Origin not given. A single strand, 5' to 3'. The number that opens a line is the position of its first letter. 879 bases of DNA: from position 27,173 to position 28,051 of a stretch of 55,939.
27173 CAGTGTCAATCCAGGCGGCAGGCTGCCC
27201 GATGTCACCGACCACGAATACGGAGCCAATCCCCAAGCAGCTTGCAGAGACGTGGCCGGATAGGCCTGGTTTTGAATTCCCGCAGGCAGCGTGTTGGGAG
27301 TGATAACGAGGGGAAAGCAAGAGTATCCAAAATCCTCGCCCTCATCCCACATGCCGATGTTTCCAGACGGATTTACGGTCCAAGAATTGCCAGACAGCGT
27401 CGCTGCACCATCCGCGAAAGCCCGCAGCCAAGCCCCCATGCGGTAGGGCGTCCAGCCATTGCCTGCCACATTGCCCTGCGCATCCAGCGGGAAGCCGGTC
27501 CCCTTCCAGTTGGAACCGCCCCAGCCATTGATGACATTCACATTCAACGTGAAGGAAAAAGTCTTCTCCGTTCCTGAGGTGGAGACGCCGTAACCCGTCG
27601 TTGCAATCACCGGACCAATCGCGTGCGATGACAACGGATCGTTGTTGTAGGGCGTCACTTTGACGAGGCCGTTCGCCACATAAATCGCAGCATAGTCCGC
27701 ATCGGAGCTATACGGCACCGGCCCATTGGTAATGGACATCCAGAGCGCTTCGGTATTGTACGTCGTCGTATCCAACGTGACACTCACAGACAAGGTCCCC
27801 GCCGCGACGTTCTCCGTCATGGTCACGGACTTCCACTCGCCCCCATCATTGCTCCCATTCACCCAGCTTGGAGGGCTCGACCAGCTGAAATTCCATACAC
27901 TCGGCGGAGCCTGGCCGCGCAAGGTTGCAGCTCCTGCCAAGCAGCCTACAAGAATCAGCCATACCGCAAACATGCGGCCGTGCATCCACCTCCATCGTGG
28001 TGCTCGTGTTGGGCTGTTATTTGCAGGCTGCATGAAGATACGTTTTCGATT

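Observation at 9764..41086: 31-kb five-gene operon led by a PEP-CTERM protein, encoding about 10,400 aa of GEVED / Ig-like / SdrD-B repeat surface proteins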

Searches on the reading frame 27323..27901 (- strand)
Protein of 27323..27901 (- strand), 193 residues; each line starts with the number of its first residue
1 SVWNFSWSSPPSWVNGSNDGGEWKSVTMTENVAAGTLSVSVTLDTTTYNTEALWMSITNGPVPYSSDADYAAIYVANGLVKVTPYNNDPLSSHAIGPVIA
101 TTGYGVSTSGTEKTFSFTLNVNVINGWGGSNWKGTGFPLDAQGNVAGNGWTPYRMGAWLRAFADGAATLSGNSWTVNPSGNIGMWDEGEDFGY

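Call 75: search_protein_families(library=pfam, proteins=[window:27323-27901:-], max_evalue=0.01)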
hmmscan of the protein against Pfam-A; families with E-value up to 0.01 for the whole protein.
window:27323-27901:- (193 aa): 0 families
